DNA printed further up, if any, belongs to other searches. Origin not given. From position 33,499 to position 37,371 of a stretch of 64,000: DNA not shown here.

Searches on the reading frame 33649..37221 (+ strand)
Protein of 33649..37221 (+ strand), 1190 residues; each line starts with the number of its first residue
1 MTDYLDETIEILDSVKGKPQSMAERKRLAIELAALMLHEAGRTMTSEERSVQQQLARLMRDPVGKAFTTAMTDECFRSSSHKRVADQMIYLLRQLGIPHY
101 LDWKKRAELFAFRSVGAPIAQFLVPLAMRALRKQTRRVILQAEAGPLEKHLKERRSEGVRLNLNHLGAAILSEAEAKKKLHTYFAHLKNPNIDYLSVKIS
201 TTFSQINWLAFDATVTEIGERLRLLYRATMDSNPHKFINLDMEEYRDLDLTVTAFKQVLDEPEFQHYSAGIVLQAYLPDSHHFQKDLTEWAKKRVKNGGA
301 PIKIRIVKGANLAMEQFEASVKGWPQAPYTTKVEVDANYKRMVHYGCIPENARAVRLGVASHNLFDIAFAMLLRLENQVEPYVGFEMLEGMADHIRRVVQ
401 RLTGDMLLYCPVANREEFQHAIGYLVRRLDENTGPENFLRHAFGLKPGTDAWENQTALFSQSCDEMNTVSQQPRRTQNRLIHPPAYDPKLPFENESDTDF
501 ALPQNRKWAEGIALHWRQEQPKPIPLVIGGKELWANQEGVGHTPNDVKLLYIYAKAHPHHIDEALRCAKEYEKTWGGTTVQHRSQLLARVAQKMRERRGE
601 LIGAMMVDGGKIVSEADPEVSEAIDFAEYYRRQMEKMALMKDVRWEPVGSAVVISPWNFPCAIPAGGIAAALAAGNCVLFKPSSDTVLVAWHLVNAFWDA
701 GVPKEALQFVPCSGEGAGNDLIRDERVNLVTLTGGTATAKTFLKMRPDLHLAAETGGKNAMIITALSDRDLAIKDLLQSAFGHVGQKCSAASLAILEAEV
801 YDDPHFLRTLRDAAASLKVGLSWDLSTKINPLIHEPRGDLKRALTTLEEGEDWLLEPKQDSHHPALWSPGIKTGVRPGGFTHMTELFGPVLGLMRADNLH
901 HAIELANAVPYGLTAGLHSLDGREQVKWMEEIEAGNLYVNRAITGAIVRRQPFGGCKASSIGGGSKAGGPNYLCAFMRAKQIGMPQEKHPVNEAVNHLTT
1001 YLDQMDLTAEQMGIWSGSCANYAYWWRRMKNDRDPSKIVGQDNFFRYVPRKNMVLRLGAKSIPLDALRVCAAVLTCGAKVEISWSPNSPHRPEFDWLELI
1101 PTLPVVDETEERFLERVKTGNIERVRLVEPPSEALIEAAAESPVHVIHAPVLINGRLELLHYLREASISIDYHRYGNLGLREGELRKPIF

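Call 11: search_protein_families(library=pfam, proteins=[window:33649-37221:+])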
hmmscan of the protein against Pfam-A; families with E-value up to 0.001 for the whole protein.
window:33649-37221:+ (1190 aa): 2 families
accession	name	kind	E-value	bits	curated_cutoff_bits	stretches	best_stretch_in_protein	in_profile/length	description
PF00171.27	Aldedh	-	7.3e-104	348.3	23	1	544-982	14-461/461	Aldehyde dehydrogenase family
PF01619.24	Pro_dh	-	4.4e-59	200.7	27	1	148-441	2-278/278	Proline dehydrogenase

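Call 24: find_encoding_contigs(protein=window:33649-37221:+, flank=10000, max_places=6)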
Protein window:33649-37221:+ (1190 aa): 3 contigs read that carry it; 3 places shown.
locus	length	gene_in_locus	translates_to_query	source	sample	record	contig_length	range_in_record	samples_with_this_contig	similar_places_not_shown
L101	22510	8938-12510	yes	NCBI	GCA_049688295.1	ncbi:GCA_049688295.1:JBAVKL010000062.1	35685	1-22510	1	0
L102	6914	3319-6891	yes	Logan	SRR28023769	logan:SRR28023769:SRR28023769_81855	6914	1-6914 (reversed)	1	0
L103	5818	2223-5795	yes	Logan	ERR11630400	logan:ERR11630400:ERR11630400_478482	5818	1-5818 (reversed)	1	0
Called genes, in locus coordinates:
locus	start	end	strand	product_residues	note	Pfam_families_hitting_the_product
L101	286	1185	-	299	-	-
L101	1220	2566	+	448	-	PF00070:Pyr_redox (faint), PF01488:Shikimate_DH (faint), PF01494:FAD_binding_3 (faint), PF02254:TrkA_N, PF02558:ApbA (weak), PF02080:TrkA_C (weak), PF02254:TrkA_N, PF02080:TrkA_C, +4 more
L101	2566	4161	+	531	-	PF02386:TrkH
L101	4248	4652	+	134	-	-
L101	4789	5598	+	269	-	-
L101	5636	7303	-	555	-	PF00118:Cpn60_TCP1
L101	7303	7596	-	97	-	PF00166:Cpn10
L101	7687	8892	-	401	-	PF07075:NamZ_N, PF20732:NamZ_C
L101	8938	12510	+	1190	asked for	PF01619:Pro_dh, PF00171:Aldedh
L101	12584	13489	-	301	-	-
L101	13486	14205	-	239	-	-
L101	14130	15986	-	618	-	PF03169:OPT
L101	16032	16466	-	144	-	-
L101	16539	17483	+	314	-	-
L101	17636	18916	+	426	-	PF07690:MFS_1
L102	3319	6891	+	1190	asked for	PF01619:Pro_dh, PF00171:Aldedh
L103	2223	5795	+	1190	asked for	PF01619:Pro_dh, PF00171:Aldedh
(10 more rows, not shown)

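Call 37: find_homologous_proteins(query=window:33649-37221:+, max_evalue=1e-100)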
Query window:33649-37221:+ (1190 aa): 7997 proteins with E <= 1e-100 among 8000 candidates; the best 120 are listed.
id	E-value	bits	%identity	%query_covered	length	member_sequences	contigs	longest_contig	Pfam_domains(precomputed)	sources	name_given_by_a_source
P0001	0.0e+0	2277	82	100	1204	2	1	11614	PF01619.25,PF00171.28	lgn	-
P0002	0.0e+0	2232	79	100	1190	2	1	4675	PF01619.25,PF00171.28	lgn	-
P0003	0.0e+0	2194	79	100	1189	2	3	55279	PF01619.25,PF00171.28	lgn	-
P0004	0.0e+0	2183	79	100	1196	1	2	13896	PF01619.25,PF00171.28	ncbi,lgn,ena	-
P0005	0.0e+0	2180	78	100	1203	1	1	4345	PF01619.25,PF00171.28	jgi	jgi:RHH-type proline utilization regulon transcriptional repressor/proline dehydrogenase/delta 1-pyr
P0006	0.0e+0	2180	78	100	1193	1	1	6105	PF01619.25,PF00171.28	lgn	-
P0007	0.0e+0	2162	78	100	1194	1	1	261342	PF01619.25,PF00171.28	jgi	jgi:RHH-type proline utilization regulon transcriptional repressor/proline dehydrogenase/delta 1-pyr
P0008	0.0e+0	2154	77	100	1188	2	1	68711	PF01619.25,PF00171.28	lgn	-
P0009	0.0e+0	2140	76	100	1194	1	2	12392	PF01619.25,PF00171.28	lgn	-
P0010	0.0e+0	2135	76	100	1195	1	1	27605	PF01619.25,PF00171.28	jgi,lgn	-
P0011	0.0e+0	2133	77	100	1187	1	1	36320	PF01619.25,PF00171.28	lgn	-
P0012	0.0e+0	2126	77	100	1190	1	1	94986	PF01619.25,PF00171.28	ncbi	-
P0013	0.0e+0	2123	76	100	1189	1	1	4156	PF01619.25,PF00171.28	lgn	-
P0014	0.0e+0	2121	76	100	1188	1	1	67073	PF01619.25,PF00171.28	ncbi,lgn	-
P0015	0.0e+0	2118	76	100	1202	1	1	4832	PF01619.25,PF00171.28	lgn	-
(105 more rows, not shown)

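Call 38: find_encoding_contigs(protein=P0003, flank=10000, max_places=2)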
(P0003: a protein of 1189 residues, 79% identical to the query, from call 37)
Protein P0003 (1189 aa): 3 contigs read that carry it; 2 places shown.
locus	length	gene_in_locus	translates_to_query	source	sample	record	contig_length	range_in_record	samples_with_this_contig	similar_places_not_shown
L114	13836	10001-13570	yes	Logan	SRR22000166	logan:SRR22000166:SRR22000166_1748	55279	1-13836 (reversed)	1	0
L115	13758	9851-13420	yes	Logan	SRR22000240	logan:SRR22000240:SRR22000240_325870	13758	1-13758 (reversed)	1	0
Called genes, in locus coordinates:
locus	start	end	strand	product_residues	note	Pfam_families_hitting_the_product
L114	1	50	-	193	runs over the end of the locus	PF00578:AhpC-TSA, PF08534:Redoxin, PF10417:1-cysPrx_C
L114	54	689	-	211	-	PF00753:Lactamase_B, PF19583:ODP (weak), PF12706:Lactamase_B_2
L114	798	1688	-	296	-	-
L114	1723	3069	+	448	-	PF01488:Shikimate_DH (faint), PF02254:TrkA_N, PF02558:ApbA (weak), PF02737:3HCDH_N (faint), PF03435:Sacchrp_dh_NADP (faint), PF02080:TrkA_C (weak), PF02254:TrkA_N, PF02080:TrkA_C, +1 more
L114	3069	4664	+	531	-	PF02386:TrkH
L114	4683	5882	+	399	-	PF00375:SDF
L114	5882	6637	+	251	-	PF06325:PrmA, PF05175:MTS, PF13847:Methyltransf_31, PF13649:Methyltransf_25 (weak)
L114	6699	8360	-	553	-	-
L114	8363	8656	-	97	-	PF00166:Cpn10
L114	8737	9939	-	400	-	PF07075:NamZ_N, PF20732:NamZ_C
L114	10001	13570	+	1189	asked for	PF01619:Pro_dh, PF00171:Aldedh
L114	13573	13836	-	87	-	?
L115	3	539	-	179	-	?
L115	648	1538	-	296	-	-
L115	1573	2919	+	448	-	PF01488:Shikimate_DH (faint), PF02254:TrkA_N, PF02558:ApbA (weak), PF02737:3HCDH_N (faint), PF03435:Sacchrp_dh_NADP (faint), PF02080:TrkA_C (weak), PF02254:TrkA_N, PF02080:TrkA_C, +1 more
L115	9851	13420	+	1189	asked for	PF01619:Pro_dh, PF00171:Aldedh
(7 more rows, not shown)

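Call 39: find_encoding_contigs(protein=P0001, flank=10000, max_places=2)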
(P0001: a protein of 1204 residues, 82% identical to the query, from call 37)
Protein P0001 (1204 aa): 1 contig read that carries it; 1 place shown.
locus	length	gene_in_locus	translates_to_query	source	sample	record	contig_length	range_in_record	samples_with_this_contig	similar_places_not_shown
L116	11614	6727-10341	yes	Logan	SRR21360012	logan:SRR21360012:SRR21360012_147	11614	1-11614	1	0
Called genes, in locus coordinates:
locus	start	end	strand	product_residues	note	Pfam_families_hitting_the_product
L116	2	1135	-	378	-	?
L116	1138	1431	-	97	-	PF00166:Cpn10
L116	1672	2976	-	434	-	-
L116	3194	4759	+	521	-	PF07992:Pyr_redox_2, PF13738:Pyr_redox_3, PF00070:Pyr_redox, PF00085:Thioredoxin, PF00578:AhpC-TSA (faint), PF13098:Thioredoxin_2, PF14595:Thioredoxin_9 (faint), PF13905:Thioredoxin_8 (faint)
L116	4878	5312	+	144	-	-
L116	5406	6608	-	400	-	PF07075:NamZ_N, PF20732:NamZ_C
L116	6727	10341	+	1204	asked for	PF01619:Pro_dh, PF00171:Aldedh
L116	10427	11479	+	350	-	-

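Call 41: find_encoding_contigs(protein=P0007, flank=10000, max_places=1)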
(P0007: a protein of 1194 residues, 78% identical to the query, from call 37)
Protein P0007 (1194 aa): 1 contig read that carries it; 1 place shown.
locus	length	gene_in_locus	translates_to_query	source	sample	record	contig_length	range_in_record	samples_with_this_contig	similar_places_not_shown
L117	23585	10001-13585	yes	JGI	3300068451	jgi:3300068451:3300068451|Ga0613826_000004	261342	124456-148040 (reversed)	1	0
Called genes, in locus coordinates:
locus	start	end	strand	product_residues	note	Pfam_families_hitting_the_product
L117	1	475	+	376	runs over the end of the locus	-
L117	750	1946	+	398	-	PF03417:AAT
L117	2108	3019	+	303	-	PF13855:LRR_8, PF00560:LRR_1 (faint), PF12799:LRR_4 (weak)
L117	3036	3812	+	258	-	PF06325:PrmA, PF05175:MTS, PF13847:Methyltransf_31 (weak), PF13649:Methyltransf_25 (weak)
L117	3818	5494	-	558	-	PF00118:Cpn60_TCP1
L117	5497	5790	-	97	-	PF00166:Cpn10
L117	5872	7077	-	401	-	PF07075:NamZ_N, PF20732:NamZ_C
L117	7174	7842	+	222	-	PF01346:FKBP_N, PF00254:FKBP_C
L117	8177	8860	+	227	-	PF03922:OmpW, PF13505:OMP_b-brl (weak)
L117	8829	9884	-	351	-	-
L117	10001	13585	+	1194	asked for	PF01619:Pro_dh, PF00171:Aldedh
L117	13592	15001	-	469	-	PF07690:MFS_1, PF00083:Sugar_tr (weak), PF07690:MFS_1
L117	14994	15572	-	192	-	PF00300:His_Phos_1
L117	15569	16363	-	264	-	PF02348:CTP_transf_3, PF12804:NTP_transf_3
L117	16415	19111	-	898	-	-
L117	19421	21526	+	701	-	PF00580:UvrD-helicase, PF13245:AAA_19, PF13604:AAA_30 (faint), PF01443:Viral_helicase1 (faint), PF13361:UvrD_C, PF13538:UvrD_C_2, PF21196:PcrA_UvrD_tudor (weak)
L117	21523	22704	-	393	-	PF00890:FAD_binding_2 (weak), PF01266:DAO (faint), PF03486:HI0933_like, PF07992:Pyr_redox_2 (weak), PF22780:HI0933_like_1st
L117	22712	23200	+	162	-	PF05514:HR_lesion (weak), PF07291:MauE, PF07681:DoxX, PF02077:SURF4 (weak)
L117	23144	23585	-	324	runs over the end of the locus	PF01075:Glyco_transf_9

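Call 42: find_encoding_contigs(protein=P0008, flank=10000, max_places=1)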
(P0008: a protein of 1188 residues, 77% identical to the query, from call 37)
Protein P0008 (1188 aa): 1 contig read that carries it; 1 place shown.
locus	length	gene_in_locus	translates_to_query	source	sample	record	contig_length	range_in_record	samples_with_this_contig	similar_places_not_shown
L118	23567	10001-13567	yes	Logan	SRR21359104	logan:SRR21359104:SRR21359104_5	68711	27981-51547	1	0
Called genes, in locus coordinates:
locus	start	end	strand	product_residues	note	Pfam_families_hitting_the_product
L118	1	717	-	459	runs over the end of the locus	PF00206:Lyase_1, PF10415:FumaraseC_C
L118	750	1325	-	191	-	PF00578:AhpC-TSA, PF08534:Redoxin, PF10417:1-cysPrx_C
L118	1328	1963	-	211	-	PF00753:Lactamase_B, PF12706:Lactamase_B_2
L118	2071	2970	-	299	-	-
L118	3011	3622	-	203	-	-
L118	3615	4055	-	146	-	-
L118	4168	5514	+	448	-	PF01488:Shikimate_DH (faint), PF02254:TrkA_N, PF02558:ApbA (faint), PF03435:Sacchrp_dh_NADP (faint), PF03807:F420_oxidored (faint), PF13241:NAD_binding_7 (weak), PF02254:TrkA_N, PF02080:TrkA_C, +2 more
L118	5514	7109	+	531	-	PF02386:TrkH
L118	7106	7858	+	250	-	PF06325:PrmA, PF05175:MTS (weak), PF02475:TRM5-TYW2_MTfase (weak), PF13649:Methyltransf_25 (weak), PF13847:Methyltransf_31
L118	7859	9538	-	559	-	-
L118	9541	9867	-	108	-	PF00166:Cpn10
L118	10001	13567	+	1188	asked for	PF01619:Pro_dh, PF00171:Aldedh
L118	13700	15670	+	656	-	PF00515:TPR_1 (faint), PF07719:TPR_2 (faint), PF13414:TPR_11 (weak), PF13432:TPR_16 (weak)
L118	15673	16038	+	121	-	-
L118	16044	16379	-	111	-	PF07291:MauE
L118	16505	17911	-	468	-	PF07690:MFS_1, PF00083:Sugar_tr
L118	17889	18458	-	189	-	PF00300:His_Phos_1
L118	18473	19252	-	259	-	PF02348:CTP_transf_3, PF12804:NTP_transf_3 (weak)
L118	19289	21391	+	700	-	PF00580:UvrD-helicase, PF13245:AAA_19, PF13604:AAA_30 (faint), PF01443:Viral_helicase1 (faint), PF13361:UvrD_C, PF13538:UvrD_C_2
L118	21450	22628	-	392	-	PF00890:FAD_binding_2 (faint), PF03486:HI0933_like, PF01266:DAO (weak), PF22780:HI0933_like_1st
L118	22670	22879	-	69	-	-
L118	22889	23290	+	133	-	PF02077:SURF4 (weak), PF07681:DoxX, PF05514:HR_lesion (weak)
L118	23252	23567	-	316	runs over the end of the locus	PF01075:Glyco_transf_9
